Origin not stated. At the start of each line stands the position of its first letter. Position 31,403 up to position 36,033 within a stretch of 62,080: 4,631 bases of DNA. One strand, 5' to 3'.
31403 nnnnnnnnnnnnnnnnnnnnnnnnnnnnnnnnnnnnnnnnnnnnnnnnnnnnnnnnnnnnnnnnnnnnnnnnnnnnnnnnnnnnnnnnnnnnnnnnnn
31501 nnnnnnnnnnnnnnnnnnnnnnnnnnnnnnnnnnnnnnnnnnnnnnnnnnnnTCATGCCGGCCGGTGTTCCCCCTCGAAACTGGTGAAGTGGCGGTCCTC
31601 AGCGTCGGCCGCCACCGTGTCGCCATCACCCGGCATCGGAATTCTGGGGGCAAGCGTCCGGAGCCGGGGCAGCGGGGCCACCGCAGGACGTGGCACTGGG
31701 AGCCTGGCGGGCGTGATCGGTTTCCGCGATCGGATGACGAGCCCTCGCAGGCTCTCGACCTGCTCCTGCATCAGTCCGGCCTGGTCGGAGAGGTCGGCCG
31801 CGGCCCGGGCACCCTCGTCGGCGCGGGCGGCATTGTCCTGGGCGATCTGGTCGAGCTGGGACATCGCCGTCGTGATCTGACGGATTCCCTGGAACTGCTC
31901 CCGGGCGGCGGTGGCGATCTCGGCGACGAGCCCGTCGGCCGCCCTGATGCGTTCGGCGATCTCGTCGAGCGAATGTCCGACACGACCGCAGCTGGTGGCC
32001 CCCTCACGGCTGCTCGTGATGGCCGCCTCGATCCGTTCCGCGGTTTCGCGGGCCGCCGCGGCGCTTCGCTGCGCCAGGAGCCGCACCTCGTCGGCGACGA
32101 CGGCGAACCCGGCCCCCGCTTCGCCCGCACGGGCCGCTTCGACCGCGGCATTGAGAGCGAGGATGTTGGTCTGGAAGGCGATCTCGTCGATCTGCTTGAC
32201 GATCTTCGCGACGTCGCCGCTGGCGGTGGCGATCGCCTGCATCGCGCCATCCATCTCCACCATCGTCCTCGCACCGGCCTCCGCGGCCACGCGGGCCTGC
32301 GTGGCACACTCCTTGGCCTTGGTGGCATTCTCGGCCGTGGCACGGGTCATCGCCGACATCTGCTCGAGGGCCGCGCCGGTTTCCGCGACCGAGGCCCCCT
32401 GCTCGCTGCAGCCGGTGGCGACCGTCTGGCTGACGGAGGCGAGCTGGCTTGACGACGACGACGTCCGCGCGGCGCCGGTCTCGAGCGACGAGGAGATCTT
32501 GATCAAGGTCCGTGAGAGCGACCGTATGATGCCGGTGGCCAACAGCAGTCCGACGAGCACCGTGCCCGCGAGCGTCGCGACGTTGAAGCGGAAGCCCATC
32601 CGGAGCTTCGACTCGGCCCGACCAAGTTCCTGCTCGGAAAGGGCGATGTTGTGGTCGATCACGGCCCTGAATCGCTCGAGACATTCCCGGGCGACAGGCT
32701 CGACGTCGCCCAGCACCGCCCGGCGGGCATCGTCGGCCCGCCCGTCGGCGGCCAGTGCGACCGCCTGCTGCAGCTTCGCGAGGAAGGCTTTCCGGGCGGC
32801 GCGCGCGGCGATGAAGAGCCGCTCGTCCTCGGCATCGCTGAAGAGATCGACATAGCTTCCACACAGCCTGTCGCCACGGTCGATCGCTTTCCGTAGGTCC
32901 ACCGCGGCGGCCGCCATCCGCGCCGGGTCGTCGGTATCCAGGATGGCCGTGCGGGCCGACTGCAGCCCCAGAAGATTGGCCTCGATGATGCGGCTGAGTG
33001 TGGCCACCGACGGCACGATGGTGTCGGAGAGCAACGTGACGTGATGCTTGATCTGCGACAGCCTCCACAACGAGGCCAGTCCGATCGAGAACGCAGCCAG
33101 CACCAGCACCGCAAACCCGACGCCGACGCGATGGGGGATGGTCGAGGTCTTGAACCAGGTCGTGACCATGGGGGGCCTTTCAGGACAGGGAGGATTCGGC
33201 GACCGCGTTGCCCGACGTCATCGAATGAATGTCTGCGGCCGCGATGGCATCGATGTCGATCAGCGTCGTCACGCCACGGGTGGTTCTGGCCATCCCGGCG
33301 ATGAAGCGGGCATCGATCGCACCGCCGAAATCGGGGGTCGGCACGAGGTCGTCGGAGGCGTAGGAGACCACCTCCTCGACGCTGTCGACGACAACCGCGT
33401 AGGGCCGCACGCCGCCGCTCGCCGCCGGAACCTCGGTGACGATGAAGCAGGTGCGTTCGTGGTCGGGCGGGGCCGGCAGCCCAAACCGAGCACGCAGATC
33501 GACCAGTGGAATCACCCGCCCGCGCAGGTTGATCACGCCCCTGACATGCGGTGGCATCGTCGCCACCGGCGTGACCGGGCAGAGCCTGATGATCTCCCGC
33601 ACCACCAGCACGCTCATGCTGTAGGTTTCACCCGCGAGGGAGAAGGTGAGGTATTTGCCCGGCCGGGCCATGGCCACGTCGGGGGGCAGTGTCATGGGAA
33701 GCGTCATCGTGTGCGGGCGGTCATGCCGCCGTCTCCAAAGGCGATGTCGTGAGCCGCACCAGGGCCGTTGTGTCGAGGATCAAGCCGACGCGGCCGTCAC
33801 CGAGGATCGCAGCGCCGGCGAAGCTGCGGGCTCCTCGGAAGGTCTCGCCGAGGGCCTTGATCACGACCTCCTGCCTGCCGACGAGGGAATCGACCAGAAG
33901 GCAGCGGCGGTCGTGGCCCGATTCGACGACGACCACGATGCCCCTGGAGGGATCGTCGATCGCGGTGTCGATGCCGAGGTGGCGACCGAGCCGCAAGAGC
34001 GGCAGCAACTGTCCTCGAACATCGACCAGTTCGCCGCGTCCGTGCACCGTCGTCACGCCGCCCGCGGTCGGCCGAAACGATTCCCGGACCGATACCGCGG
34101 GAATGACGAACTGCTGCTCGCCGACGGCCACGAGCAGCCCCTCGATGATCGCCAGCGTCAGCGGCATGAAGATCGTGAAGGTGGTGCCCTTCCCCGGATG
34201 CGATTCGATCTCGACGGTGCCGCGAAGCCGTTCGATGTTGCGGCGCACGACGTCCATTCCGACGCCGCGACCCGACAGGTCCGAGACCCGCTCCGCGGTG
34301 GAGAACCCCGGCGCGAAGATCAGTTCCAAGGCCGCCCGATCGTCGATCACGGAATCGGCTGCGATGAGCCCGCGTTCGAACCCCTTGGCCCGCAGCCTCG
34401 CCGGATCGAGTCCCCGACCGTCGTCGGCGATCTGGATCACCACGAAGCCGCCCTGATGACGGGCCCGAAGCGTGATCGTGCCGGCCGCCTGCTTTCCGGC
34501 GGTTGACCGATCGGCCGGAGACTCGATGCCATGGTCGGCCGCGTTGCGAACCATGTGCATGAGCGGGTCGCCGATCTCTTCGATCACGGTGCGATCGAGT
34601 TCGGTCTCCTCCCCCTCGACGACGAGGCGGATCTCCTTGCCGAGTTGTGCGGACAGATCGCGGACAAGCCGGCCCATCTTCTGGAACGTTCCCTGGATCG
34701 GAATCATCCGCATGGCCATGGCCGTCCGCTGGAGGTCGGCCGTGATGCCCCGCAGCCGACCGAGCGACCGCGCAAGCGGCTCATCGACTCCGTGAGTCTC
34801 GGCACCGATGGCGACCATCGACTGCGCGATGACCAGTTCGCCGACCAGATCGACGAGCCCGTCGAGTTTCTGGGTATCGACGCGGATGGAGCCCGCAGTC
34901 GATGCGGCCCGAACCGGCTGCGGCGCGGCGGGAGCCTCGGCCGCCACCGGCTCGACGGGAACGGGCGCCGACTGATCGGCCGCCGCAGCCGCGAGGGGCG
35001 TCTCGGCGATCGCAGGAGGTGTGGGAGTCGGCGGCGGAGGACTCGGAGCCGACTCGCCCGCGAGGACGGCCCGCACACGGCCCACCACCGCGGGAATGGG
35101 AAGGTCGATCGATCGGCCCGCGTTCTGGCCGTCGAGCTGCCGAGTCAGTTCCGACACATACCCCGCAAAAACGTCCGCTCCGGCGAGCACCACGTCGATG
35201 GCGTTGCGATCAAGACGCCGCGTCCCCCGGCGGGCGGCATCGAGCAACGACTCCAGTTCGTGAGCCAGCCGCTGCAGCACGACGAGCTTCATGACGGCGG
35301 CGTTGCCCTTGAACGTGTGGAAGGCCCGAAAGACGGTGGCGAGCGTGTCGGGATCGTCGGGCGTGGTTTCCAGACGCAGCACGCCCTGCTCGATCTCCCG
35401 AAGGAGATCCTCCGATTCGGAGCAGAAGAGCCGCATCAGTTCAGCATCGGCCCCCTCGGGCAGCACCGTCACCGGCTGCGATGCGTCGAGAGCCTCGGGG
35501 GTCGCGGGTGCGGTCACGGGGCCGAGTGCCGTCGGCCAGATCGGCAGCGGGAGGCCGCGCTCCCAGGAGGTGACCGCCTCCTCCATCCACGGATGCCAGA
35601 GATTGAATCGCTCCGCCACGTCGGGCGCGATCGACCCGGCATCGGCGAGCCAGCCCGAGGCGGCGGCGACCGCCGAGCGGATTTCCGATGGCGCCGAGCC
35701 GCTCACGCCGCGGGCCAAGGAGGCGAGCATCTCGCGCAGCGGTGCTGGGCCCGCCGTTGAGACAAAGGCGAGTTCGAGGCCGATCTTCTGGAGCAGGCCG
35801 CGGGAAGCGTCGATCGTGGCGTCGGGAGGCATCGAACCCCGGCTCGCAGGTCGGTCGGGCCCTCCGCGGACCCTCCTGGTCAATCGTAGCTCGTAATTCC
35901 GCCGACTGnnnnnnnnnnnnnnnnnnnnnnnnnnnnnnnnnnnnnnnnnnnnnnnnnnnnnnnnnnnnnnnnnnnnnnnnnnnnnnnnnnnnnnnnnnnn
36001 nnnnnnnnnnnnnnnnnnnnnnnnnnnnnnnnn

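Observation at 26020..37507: CheY-less chemosensory operon that runs into a secreted HEAT/pseudo-receiver protein and a sensor-less sigma-54 activator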

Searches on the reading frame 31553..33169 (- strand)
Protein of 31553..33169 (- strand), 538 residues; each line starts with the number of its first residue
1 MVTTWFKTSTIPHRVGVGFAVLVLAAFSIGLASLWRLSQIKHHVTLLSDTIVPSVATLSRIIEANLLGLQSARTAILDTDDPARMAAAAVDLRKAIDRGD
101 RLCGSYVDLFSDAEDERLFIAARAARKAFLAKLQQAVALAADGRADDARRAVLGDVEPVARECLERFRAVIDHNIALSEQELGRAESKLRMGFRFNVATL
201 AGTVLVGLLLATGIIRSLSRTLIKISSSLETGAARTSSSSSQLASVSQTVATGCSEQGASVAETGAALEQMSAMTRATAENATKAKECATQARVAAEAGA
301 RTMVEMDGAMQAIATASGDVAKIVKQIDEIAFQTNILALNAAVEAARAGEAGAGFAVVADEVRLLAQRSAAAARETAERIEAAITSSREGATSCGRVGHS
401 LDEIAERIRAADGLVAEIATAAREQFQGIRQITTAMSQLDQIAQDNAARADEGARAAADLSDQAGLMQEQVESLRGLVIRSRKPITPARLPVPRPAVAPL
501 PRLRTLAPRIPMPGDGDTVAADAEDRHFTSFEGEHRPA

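Call 4: search_protein_families(library=pfam, proteins=[window:31553-33169:-], max_evalue=0.01)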
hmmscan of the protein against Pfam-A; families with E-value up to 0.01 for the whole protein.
window:31553-33169:- (538 aa): 2 families
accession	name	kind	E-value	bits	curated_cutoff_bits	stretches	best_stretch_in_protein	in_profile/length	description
PF00015.26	MCPsignal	-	3.6e-39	134.8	34.6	1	287-442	2-171/172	Methyl-accepting chemotaxis protein (MCP) signalling domain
PF12729.13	4HB_MCP_1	-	2.3e-15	57.1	27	1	10-181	3-173/181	Four helix bundle sensory module for signal transduction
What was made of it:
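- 31553..33169 (-): mcp with a 4HB_MCP sensor module. Pfam (call 4).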

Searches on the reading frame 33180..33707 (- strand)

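Call 4: search_protein_families(library=pfam, proteins=[window:33180-33707:-], max_evalue=0.01)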
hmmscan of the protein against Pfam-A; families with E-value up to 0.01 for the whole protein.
window:33180-33707:- (175 aa): 1 family
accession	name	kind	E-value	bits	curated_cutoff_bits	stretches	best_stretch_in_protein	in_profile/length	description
PF01584.24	CheW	-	5.2e-33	114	23.5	1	18-157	1-135/138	CheW-like domain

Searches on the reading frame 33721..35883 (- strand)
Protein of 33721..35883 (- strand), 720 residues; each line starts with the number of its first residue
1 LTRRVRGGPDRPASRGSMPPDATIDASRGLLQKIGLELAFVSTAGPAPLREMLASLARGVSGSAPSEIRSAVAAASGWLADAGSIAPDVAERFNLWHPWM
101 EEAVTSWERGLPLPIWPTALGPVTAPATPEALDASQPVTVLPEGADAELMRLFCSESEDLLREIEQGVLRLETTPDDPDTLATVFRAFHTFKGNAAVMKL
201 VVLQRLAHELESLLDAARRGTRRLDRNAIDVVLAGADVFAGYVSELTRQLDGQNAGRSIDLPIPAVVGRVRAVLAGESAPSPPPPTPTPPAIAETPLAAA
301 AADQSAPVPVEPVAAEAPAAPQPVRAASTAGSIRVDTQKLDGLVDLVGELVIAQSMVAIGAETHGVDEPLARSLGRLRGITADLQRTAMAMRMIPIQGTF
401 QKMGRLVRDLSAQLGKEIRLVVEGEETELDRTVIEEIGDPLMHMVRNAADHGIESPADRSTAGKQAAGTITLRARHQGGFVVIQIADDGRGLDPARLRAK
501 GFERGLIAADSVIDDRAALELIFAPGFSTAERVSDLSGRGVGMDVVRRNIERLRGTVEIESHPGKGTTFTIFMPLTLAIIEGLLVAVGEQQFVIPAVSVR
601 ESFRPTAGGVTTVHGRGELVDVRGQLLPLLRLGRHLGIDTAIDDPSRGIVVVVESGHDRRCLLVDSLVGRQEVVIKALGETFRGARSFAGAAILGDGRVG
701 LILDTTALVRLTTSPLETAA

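Call 4: search_protein_families(library=pfam, proteins=[window:33721-35883:-], max_evalue=0.01)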
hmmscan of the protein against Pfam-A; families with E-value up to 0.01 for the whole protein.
window:33721-35883:- (720 aa): 4 families
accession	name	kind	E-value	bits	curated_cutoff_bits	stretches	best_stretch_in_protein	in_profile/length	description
PF01584.24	CheW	-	1.1e-25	90.3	23.5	1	581-710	1-135/138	CheW-like domain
PF02518.31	HATPase_c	-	1e-20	74.7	26.4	1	439-576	4-110/111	Histidine kinase-, DNA gyrase B-, and HSP90-like ATPase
PF01627.28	Hpt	-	1.3e-14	54.6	24.6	1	148-232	1-74/84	Hpt domain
PF02895.20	H-kinase_dim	-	1.4e-13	51.5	23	1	332-391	3-68/68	Signal transducing histidine kinase, homodimeric domain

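Call 25: search_protein_families(library=ncbifam, proteins=[window:33721-35832:-], max_evalue=0.001)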
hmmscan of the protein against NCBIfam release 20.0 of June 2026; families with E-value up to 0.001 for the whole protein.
window:33721-35832:- (703 aa): 25 families
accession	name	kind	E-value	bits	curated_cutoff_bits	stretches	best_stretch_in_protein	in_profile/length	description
NF007835.0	PRK10547.1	equivalog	3.4e-135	452.2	793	2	288-695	253-660/670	chemotaxis protein CheA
NF041336.1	CheA_Halo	equivalog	2e-121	406.8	950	2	309-690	287-665/666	chemotaxis protein CheA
NF010411.0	PRK13837.1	equivalog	2.8e-10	38.9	647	1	499-559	621-676/828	two-component system VirA-like sensor kinase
NF008298.1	PRK11086.1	subfamily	4.9e-10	38.5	520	1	448-558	442-525/529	DcuS/MalK family sensor histidine kinase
NF007688.0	PRK10364.1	equivalog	5.8e-09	35.2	479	1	501-559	399-452/460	two-component system sensor histidine kinase ZraS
NF038348.1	T2SS_HK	subfamily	1.7e-08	33.4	450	1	502-558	520-573/574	histidine kinase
NF046044.1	PnpS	equivalog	1.3e-07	31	400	1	515-557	348-390/390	two-component system histidine kinase PnpS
NF008468.0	PRK11360.1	equivalog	1.5e-07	30.2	646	1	500-558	555-608/616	two-component system sensor histidine kinase AtoS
TIGR02956.1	TMAO_torS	equivalog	1.8e-07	29.6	676.5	1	501-559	626-683/967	TMAO reductase system sensor histidine kinase/response regulator TorS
TIGR02966.1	phoR_proteo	equivalog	3.7e-07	29.5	334.2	1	514-554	291-331/333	phosphate regulon sensor histidine kinase PhoR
TIGR02916.1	PEP_his_kin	equivalog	1e-06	27.7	300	0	520-557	642-679/679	XrtA/PEP-CTERM system histidine kinase PrsK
NF041210.1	his_kin_PieS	equivalog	2e-06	27.1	850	1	518-558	430-470/474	two component system sensor histidine kinase PieS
NF041947.1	LuxQ_Vibrio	equivalog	2.7e-05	22.2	1200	1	499-561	636-699/843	quorum-sensing autoinducer 2 sensor kinase/phosphatase LuxQ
NF047874.1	MASE3_PAS_HK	subfamily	4.1e-05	22.5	560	1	520-560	587-627/655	MASE3 domain-containing sensor histidine kinase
NF046020.1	HisKinCckABruc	equivalog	5.6e-05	21.2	1000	1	502-559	654-708/868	cell cycle histidine kinase CckA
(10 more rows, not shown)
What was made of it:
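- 33721..35832 (-): cheA (Hpt, dimerisation, HATPase and CheW-like domains) with no fused receiver. Pfam (call 4); NCBIfam CheA models matched below their cut-offs (call 25).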
